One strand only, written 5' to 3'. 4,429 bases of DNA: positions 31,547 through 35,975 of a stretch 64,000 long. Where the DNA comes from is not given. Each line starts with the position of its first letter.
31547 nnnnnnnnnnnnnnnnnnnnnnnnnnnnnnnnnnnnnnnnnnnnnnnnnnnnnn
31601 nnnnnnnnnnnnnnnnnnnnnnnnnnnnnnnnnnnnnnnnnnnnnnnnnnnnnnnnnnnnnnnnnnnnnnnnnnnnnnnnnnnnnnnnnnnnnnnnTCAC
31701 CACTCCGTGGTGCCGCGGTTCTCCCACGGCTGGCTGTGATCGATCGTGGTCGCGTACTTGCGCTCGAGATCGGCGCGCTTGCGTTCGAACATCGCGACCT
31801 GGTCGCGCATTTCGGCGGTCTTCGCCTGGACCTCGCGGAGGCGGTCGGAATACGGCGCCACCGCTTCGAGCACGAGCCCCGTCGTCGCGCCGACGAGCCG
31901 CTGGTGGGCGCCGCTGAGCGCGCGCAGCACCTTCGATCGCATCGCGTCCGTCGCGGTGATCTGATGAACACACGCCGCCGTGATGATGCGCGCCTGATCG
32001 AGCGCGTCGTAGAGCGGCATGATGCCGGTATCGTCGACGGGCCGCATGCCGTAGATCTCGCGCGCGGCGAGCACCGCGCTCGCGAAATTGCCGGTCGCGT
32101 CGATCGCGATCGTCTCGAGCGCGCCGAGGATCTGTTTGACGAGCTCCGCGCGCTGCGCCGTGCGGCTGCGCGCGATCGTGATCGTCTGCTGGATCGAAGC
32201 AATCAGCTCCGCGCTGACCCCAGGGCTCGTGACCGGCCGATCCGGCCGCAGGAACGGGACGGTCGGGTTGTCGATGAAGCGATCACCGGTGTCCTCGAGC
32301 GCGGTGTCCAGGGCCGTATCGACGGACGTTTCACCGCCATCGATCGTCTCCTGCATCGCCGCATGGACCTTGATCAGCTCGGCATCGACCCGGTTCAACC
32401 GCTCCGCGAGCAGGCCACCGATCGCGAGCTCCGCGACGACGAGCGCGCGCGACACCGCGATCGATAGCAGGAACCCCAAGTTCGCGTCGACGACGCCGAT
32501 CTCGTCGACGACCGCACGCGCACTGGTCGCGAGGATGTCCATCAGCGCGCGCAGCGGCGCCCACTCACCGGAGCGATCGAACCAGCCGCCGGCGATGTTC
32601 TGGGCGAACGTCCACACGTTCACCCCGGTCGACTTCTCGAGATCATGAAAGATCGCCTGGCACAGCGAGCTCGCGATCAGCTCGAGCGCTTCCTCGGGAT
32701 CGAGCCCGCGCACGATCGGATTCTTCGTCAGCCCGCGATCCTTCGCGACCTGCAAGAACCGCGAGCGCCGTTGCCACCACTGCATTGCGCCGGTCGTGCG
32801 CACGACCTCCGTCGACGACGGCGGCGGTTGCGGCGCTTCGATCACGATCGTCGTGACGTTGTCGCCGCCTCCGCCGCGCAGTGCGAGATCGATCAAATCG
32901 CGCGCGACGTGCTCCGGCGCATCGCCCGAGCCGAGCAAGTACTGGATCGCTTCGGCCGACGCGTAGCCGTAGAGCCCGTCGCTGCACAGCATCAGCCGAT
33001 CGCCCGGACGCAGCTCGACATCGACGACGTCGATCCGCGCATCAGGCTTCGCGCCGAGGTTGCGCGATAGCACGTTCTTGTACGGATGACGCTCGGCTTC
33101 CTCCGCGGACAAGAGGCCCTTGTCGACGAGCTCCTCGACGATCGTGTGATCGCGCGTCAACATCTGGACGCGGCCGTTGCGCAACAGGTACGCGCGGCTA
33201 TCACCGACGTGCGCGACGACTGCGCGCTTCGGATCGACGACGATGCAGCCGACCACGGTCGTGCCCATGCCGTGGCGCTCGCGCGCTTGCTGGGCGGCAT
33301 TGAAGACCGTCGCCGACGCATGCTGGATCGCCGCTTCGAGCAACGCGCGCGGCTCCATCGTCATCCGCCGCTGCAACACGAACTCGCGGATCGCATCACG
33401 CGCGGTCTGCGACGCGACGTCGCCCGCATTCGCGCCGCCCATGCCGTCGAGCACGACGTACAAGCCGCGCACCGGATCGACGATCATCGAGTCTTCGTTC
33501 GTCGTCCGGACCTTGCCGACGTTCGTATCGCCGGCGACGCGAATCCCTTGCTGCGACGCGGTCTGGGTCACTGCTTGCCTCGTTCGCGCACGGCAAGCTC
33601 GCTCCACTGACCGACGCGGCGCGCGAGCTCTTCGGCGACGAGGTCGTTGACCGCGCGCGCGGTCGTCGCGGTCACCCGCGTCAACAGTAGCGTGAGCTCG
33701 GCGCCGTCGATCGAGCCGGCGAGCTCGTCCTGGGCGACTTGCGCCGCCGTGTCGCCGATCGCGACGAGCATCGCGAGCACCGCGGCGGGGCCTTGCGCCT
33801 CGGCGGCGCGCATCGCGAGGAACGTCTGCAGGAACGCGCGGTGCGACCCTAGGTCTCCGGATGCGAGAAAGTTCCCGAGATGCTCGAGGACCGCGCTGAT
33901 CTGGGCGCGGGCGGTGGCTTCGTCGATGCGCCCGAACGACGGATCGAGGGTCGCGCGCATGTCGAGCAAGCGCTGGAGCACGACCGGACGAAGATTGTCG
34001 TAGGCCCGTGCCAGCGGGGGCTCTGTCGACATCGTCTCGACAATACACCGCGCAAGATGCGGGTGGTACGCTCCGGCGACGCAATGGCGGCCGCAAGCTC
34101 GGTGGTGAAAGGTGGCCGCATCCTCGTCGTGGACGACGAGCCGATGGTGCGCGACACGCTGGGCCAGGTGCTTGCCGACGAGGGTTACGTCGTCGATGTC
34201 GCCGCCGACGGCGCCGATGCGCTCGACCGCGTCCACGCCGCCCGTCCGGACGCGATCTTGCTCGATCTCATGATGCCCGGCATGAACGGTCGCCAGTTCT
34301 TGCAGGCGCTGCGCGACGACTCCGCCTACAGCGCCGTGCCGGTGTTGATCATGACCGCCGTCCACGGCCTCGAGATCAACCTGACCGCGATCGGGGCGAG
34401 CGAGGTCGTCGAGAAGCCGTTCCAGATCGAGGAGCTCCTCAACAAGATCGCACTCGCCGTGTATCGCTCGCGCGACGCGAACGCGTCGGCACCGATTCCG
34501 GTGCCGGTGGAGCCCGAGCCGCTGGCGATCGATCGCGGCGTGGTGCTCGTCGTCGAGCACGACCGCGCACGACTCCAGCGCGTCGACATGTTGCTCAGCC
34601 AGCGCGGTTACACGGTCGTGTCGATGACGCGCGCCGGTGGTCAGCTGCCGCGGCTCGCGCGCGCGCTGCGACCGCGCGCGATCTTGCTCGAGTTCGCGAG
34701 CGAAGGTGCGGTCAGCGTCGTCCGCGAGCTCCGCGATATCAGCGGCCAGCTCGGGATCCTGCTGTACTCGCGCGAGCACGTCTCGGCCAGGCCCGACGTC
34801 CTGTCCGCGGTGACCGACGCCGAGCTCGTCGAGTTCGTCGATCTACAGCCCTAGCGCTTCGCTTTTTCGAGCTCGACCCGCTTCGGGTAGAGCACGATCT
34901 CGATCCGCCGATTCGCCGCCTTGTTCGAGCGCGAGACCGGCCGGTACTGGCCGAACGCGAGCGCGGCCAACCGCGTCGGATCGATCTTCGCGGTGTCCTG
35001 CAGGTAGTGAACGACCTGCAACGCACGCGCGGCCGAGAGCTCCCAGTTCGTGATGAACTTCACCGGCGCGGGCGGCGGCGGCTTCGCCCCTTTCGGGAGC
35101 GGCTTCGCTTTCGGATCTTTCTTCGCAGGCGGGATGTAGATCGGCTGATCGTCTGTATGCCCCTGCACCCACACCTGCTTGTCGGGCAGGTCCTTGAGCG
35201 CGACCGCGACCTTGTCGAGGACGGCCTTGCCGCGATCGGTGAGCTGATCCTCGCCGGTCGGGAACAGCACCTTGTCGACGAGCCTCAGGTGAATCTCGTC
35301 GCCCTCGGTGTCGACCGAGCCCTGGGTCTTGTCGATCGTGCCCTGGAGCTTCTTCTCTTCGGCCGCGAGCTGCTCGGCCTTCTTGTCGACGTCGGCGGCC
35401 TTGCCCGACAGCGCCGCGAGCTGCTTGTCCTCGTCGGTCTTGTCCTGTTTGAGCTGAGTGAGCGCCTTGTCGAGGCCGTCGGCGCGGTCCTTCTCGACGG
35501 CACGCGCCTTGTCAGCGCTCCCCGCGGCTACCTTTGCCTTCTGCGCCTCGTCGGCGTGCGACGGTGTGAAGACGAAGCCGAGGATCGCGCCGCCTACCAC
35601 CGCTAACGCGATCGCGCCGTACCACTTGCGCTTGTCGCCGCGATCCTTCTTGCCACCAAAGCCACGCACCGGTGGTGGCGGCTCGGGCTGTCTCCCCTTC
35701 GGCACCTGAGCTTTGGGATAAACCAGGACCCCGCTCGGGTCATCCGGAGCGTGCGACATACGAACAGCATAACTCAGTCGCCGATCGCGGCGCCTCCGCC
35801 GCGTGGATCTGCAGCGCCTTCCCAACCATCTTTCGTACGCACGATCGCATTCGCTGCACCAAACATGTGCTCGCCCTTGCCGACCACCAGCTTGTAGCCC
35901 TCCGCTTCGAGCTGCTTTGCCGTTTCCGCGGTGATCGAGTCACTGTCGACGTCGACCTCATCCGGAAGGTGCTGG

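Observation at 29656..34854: Translationally coupled four-gene operon around a PP2C phosphatase with a large unknown domain: candidate undescribed signalling system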

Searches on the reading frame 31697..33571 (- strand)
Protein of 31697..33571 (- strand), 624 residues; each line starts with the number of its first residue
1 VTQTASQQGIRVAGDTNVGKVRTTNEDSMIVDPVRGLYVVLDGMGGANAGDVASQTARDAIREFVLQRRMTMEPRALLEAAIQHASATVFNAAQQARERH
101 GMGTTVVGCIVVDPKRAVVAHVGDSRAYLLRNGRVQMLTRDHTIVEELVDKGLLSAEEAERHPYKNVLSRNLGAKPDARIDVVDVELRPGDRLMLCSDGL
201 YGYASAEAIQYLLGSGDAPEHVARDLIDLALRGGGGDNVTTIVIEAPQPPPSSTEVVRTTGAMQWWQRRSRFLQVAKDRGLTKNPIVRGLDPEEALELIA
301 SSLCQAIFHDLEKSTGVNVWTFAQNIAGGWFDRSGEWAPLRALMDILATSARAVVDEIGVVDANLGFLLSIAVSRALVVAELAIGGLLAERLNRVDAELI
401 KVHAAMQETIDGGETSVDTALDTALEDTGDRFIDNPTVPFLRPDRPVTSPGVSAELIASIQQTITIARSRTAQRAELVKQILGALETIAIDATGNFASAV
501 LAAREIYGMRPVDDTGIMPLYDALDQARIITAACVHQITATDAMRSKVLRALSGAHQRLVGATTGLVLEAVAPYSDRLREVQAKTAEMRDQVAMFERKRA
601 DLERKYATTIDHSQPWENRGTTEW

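Call 4: search_protein_families(library=pfam, proteins=[window:31697-33571:-], max_evalue=1)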
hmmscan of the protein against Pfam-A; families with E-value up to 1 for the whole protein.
window:31697-33571:- (624 aa): 4 families
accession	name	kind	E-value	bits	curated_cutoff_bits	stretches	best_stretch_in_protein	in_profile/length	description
PF00481.26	PP2C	-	1.3e-14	54.9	20.3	1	35-145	34-143/255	Protein phosphatase 2C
PF13672.11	PP2C_2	-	7.8e-14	52.1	24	1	25-201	12-175/209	Protein phosphatase 2C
PF07228.17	SpoIIE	-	6e-08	33.3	25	1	39-245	8-190/192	Stage II sporulation protein E (SpoIIE)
PF22746.1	SHOCT-like_DUF2089-C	-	0.48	10.6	27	0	147-161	8-22/32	SHOCT-like domain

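Call 5: search_protein_families(library=ncbifam, proteins=[window:31697-33571:-], max_evalue=1)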
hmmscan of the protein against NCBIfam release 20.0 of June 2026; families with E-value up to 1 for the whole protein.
window:31697-33571:- (624 aa): 3 families
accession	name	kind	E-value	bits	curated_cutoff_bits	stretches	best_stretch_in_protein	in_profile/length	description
NF033484.1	Stp1_PP2C_phos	equivalog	2.6e-70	236.5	230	1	16-245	2-232/232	Stp1/IreP family PP2C-type Ser/Thr phosphatase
NF011149.0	PRK14559.1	equivalog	2.2e-30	106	374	1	33-246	409-631/642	serine/threonine phosphatase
TIGR02865.1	spore_II_E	equivalog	0.12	10.4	490.8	1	172-243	679-760/764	stage II sporulation protein E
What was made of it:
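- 32822..33571 (-): Gene B, N-terminal about 250 aa: PP2C/PPM Ser/Thr phosphatase domain of the Stp1/IreP type. Pfam PP2C, PP2C_2 and SpoIIE also hit (calls 4, 5).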

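Call 7: find_homologous_proteins(query=window:31697-33571:-)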
Query window:31697-33571:- (624 aa): 7568 proteins with E <= 0.001 among 8000 candidates; the best 120 are listed.
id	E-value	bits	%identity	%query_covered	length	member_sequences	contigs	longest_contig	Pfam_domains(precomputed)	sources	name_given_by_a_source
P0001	0.0e+0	1317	97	100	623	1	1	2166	PF13672.12,PF00481.27,PF07228.18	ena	-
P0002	0.0e+0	1269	93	100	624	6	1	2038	PF13672.12,PF00481.27,PF07228.18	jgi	jgi:protein phosphatase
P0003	0.0e+0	1264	92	100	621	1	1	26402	PF13672.12,PF00481.27,PF07228.18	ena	-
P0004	0.0e+0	1263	92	100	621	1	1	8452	PF13672.12,PF00481.27,PF07228.18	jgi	-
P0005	0.0e+0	1262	92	100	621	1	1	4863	PF13672.12,PF00481.27,PF07228.18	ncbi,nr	ncbi:MAG TPA: Stp1/IreP family PP2C-type Ser/Thr phosphatase [Kofleriaceae bacterium]|nr:Stp1/IreP f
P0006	0.0e+0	1260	92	100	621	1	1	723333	PF13672.12,PF00481.27,PF07228.18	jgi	jgi:protein phosphatase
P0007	0.0e+0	1253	92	100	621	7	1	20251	PF13672.12,PF00481.27,PF07228.18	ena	-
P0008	0.0e+0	1249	92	100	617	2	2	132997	PF13672.12,PF00481.27,PF07228.18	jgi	-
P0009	0.0e+0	1247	91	100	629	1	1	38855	PF13672.12,PF00481.27,PF07228.18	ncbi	ncbi:MAG: Stp1/IreP family PP2C-type Ser/Thr phosphatase [Kofleriaceae bacterium]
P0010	0.0e+0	1218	89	100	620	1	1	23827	PF13672.12,PF00481.27,PF07228.18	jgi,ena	-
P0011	0.0e+0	1183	86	100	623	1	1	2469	PF13672.12,PF00481.27,PF07228.18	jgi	jgi:protein phosphatase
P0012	0.0e+0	1181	86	100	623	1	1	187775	PF13672.12,PF00481.27,PF07228.18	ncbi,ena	-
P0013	0.0e+0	1167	84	100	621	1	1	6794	PF13672.12,PF00481.27,PF07228.18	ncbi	ncbi:MAG TPA: Stp1/IreP family PP2C-type Ser/Thr phosphatase [Kofleriaceae bacterium]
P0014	0.0e+0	1166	85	100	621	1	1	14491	PF13672.12,PF00481.27,PF07228.18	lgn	-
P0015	0.0e+0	1160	84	100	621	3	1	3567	PF13672.12,PF00481.27,PF07228.18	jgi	jgi:protein phosphatase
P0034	0.0e+0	1092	80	100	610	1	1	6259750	PF13672.12,PF00481.27,PF07228.18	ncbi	ncbi:MAG: Stp1/IreP family PP2C-type Ser/Thr phosphatase [Kofleriaceae bacterium]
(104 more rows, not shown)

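Call 13: find_encoding_contigs(protein=P0034, flank=10000, max_places=2)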
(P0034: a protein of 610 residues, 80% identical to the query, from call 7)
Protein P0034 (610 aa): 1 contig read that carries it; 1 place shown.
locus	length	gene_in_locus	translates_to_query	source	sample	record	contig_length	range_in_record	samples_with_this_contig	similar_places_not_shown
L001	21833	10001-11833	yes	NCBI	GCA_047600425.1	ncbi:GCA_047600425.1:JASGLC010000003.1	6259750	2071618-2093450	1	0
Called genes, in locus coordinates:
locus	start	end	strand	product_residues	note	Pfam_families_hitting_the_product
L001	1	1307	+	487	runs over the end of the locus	-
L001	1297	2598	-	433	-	PF05195:AMP_N, PF00557:Peptidase_M24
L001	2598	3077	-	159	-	-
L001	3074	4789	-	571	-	PF00092:VWA, PF13519:VWA_2, PF13768:VWA_3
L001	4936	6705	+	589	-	PF01019:G_glu_transpept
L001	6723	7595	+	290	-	PF00691:OmpA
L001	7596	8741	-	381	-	PF02585:PIG-L (weak)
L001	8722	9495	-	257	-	PF00072:Response_reg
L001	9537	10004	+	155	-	-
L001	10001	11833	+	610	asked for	PF00481:PP2C, PF07228:SpoIIE (faint), PF13672:PP2C_2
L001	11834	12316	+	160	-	-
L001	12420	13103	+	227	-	-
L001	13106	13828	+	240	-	-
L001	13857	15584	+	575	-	PF16697:Yop-YscD_cpl, PF00498:FHA, PF00158:Sigma54_activat, PF14532:Sigma54_activ_2, PF25601:AAA_lid_14, PF02954:HTH_8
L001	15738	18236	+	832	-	PF00069:Pkinase, PF03109:ABC1 (faint), PF07714:PK_Tyr_Ser-Thr, PF13424:TPR_12 (faint)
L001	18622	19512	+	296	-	PF20032:ADYC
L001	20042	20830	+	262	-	-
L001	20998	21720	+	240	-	PF00082:Peptidase_S8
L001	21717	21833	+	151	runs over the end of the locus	-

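Call 42: find_encoding_contigs(protein=P0006, flank=8000, max_places=1)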
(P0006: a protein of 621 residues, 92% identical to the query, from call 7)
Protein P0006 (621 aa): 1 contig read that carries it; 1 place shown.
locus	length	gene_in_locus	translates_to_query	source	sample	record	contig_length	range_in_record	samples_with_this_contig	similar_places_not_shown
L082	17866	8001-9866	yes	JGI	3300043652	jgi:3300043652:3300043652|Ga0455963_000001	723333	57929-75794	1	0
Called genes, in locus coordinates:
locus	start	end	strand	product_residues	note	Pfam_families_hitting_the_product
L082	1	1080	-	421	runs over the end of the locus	PF05195:AMP_N, PF00557:Peptidase_M24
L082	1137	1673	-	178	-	-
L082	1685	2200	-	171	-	-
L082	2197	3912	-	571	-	PF00092:VWA, PF13519:VWA_2, PF13768:VWA_3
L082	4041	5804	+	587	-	PF01019:G_glu_transpept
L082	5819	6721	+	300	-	PF00691:OmpA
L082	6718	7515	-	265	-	PF00072:Response_reg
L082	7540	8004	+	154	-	-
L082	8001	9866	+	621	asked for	PF00481:PP2C, PF13672:PP2C_2, PF07228:SpoIIE (weak)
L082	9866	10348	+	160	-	-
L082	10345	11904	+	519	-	-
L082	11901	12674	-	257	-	PF00795:CN_hydrolase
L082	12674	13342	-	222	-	PF07238:PilZ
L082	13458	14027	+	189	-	-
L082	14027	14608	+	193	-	-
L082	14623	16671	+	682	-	PF16927:HisKA_7TM (weak), PF07228:SpoIIE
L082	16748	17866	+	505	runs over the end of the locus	PF08309:LVIVD (faint)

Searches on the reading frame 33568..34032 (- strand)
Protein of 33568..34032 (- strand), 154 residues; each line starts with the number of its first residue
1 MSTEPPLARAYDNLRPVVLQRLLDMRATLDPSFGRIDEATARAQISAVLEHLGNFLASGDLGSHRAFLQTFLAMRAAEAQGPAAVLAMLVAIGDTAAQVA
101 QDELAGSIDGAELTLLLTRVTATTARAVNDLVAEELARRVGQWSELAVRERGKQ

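Call 4: search_protein_families(library=pfam, proteins=[window:33568-34032:-], max_evalue=1)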
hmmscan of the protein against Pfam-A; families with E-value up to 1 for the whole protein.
window:33568-34032:- (154 aa): 1 family
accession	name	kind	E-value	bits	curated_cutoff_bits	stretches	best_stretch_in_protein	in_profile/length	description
PF14711.11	Nitr_red_bet_C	-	0.095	12.8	27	1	49-76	31-58/81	Respiratory nitrate reductase beta C-terminal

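Call 5: search_protein_families(library=ncbifam, proteins=[window:33568-34032:-], max_evalue=1)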
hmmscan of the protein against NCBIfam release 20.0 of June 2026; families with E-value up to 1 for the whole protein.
window:33568-34032:- (154 aa): 0 families

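Call 10: search_solved_structures(query=window:33568-34032:-, max_evalue=10)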
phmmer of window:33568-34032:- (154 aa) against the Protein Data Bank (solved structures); distinct sequences matched with E-value up to 10: 8.
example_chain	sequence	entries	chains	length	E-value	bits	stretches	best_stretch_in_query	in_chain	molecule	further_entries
7rdr_A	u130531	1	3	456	0.051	17.2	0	110-150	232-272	Circular tendon repeat protein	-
8dbz_C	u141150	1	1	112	0.083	16.5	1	81-148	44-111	Fv (L) ANDV-5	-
9o4q_I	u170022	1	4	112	0.32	14.6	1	81-148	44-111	Z1A11-GL light chain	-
3e7d_A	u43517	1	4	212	0.68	13.6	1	39-134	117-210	CobH, precorrin-8X methylmutase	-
9o4n_L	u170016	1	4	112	0.77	13.4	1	81-146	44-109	CR12042 light chain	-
4zu9_A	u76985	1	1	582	0.83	13.3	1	71-132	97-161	Elongation factor SelB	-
4xmk_L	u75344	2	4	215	1.9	12.2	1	80-124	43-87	Light chain of HIV-1 gp120 V3-specific human monoclonal antibody 2424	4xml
9mqa_L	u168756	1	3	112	2.1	12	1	81-123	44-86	310-7D11 Fab Light chain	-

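Call 20: search_protein_families(library=padloc, proteins=[window:33568-34032:-], max_evalue=1)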
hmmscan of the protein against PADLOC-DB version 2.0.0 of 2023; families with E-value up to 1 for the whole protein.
window:33568-34032:- (154 aa): 0 families

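Call 38: search_solved_structures(query=A3, max_evalue=10)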
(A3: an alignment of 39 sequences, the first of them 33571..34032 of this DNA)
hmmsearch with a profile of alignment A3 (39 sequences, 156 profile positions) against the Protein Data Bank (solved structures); distinct sequences matched with E-value up to 10: 10.
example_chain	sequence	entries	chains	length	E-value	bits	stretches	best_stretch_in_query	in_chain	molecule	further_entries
8ova_AQ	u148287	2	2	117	0.0025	20.7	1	106-146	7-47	Ribosomal protein S10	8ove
7mq1_A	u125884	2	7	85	0.61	13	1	100-148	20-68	Copper-sensing transcriptional repressor csoR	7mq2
4v8m_AQ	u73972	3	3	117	0.78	12.6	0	106-142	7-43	RIBOSOMAL PROTEIN S20, PUTATIVE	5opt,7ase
9ojm_7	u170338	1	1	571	0.95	12.3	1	40-95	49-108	Translation initiation factor IF-2, mitochondrial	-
6gaw_BC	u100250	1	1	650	1.1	12.1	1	40-95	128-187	Translation initiation factor IF-2, mitochondrial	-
6gaz_BC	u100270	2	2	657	1.1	12.1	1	40-95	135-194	Translation initiation factor IF-2, mitochondrial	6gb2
5xmb_A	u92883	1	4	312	1.2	12.1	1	66-115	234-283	Pantothenate kinase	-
8qrn_7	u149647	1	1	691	1.2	12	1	40-95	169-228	Translation initiation factor IF-2, mitochondrial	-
6rw5_7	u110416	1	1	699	1.3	11.9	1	40-95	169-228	Translation initiation factor IF-2, mitochondrial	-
7po2_7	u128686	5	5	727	1.3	11.9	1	40-95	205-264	Translation initiation factor IF-2, mitochondrial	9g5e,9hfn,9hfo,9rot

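Call 77: search_protein_families(library=pfam, alignment_id=A9, max_evalue=10)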
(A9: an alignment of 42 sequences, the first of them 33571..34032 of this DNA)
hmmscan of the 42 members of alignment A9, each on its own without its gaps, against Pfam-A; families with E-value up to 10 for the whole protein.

A. member 1, window:33571-34032:- (154 aa): 1 family
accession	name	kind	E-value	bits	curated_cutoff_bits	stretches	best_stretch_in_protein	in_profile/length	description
PF14711.11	Nitr_red_bet_C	-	0.095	12.8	27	1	49-76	31-58/81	Respiratory nitrate reductase beta C-terminal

B. families by the number of members that match (of 42 scanned): 19 families
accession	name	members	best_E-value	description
PF20302.4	HisK-N-like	7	0.0028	HisK-N-like globin domain of the ASK signalosome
PF24111.1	DUF7386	2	0.043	Family of unknown function (DUF7386)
PF14711.11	Nitr_red_bet_C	2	0.095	Respiratory nitrate reductase beta C-terminal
PF22567.2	UBA_9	2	0.11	UBA-like domain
PF14361.12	RsbRD_N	2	0.11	RsbT co-antagonist protein rsbRD N-terminal domain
PF07729.17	FCD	1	0.017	FCD domain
PF00707.27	IF3_C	1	0.023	Translation initiation factor IF-3, C-terminal domain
PF00762.24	Ferrochelatase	1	0.025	Ferrochelatase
PF23395.1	SAM_6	1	0.06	SAM-like domain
PF09995.15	MPAB_Lcp_cat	1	0.063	ER-bound oxygenase mpaB/B'/Rubber oxygenase, catalytic domain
PF12807.12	eIF3_p135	1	0.069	Translation initiation factor eIF3 subunit 135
PF01121.26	CoaE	1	0.07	Dephospho-CoA kinase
PF00482.28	T2SSF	1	0.083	Type II secretion system (T2SS), protein F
PF11229.14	Focadhesin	1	0.084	Focadhesin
PF24573.1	HEAT_DAAF5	1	0.093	Dynein axonemal assembly factor 5, HEAT-repeat domain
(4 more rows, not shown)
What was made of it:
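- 33568..34032 (-): Gene A, 154 aa. Small acidic protein and first gene of the conserved trio. It is a distant paralogue of C and is inferred to be a non-haem sensor-globin-like protein. Weak Pfam hints: 7 of 42 members hit PF20302 HisK-N-like globin (best E 0.0028) and 2 of 42 hit RsbRD_N (call 77).
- A-family members give weak hits to HisK-N-like globin and RsbRD_N (call 77). Independent sequence hints link A to globin-type sensor families (call 77).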

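Call 78: search_solved_structures(query=A9, max_evalue=10)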
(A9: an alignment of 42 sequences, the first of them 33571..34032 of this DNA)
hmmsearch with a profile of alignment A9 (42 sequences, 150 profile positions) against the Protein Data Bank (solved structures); distinct sequences matched with E-value up to 10: 5.
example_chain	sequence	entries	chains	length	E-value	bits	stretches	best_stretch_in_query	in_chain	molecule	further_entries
6xss_A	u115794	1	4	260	0.12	15.4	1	84-127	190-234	C4_nat_HFuse-7900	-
8gs7_A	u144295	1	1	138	0.17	14.9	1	58-109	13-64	Major ampullate spidroin 2 variant 3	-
6n4n_C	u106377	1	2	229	0.18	14.7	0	99-126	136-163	Rosetta-designed danoprevir/NS3a complex reader 2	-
4v61_BM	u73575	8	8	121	1.1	12.3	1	88-117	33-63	Ribosomal Protein L14 | 50S ribosomal protein L14, chloroplastic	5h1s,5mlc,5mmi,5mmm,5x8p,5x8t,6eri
8f6r_A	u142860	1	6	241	1.1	12.2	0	100-127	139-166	De novo designed oligomeric protein C6-79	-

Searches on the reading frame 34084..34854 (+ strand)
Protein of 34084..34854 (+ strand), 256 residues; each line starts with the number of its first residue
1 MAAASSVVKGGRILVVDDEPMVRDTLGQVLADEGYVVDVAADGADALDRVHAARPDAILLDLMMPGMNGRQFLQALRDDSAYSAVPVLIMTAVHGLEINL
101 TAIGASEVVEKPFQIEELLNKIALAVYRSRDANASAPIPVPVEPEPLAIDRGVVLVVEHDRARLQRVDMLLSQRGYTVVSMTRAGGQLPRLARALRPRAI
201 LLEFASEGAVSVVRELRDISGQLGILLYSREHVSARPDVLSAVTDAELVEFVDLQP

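Call 4: search_protein_families(library=pfam, proteins=[window:34084-34854:+], max_evalue=1)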
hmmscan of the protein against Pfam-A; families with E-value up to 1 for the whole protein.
window:34084-34854:+ (256 aa): 3 families
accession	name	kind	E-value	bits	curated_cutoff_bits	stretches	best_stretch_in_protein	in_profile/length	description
PF00072.30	Response_reg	-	5.9e-31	107.4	30.2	2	13-122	1-110/111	Response regulator receiver domain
PF03698.18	UPF0180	-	0.12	13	25.4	1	163-183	8-28/77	Uncharacterised protein family (UPF0180)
PF02607.22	B12-binding_2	-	0.17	12.5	23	1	41-68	19-43/74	B12 binding domain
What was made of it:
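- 34084..34854 (+): Divergent response regulator of 256 aa: a canonical REC domain plus a degenerate second REC-like half, with no output domain. Pfam Response_reg, E 5.9e-31, two stretches (call 4).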

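Call 5: search_protein_families(library=ncbifam, proteins=[window:34084-34854:+], max_evalue=1)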
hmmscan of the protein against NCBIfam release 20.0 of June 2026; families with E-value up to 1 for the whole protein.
window:34084-34854:+ (256 aa): 104 families (the best 25 are shown)
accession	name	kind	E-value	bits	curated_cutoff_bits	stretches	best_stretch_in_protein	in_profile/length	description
NF040689.1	MtrAB_MtrA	equivalog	1.9e-26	92.8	300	2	13-132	1-119/219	MtrAB system response regulator MtrA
TIGR02154.1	PhoB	equivalog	2.7e-25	89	296.2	2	12-137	4-131/226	phosphate regulon transcriptional regulator PhoB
NF045717.1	DVU0259_DivK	exception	2.5e-24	85.7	160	1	12-123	4-113/117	DVU0259 family response regulator domain-containing protein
NF045944.1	ResRegRpaBCyano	equivalog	1.7e-23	83.2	330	1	14-133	1-119/229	response regulator transcription factor RpaB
TIGR01387.1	cztR_silR_copR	subfamily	2e-21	76.7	279.2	1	13-134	1-122/218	heavy metal response regulator transcription factor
NF053854.1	RespRegPhoBBctds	equivalog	3.3e-21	75.7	270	1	13-134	1-123/225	two-component system response regulator PhoB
NF041733.1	resp_reg_CseB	equivalog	4.2e-21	75.4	350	2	12-134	2-123/228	two-component system response regulator CseB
NF051870.1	NAssimRespRegNtrX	equivalog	1.5e-20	73.6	600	1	13-128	4-121/452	nitrogen assimilation response regulator NtrX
NF040534.1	resp_reg_YycF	equivalog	2.3e-20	72.9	340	1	12-133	2-122/231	response regulator YycF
NF006900.1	PRK09390.1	equivalog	4.3e-20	72.1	255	1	11-134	5-128/203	response regulator FixJ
NF007005.1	PRK09468.1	equivalog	1.8e-19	70.1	331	2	11-136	4-129/237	osmolarity response regulator transcription factor OmpR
NF045991.1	RespRegCtrARhodob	equivalog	2.3e-19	70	350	1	12-134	2-124/224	response regulator transcription factor CtrA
NF008469.0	PRK11361.1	equivalog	3.3e-19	68.9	714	1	12-119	6-113/461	acetoacetate metabolism transcriptional regulator AtoC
TIGR01818.1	ntrC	equivalog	5.8e-19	68.2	558.6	1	13-132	1-120/463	nitrogen regulation protein NR(I)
NF007135.0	PRK09581.1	equivalog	7.6e-19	67.8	474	1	12-122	4-116/457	PleD family two-component system response regulator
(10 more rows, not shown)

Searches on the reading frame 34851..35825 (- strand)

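Call 88: search_protein_families(library=pfam, proteins=[window:34851-35825:-], max_evalue=0.001)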
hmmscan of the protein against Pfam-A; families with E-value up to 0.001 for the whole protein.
window:34851-35825:- (324 aa): 1 family
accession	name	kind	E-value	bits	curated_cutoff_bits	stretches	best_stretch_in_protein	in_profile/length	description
PF00691.25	OmpA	-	6.4e-15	55.7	27.2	1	187-306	1-94/98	OmpA family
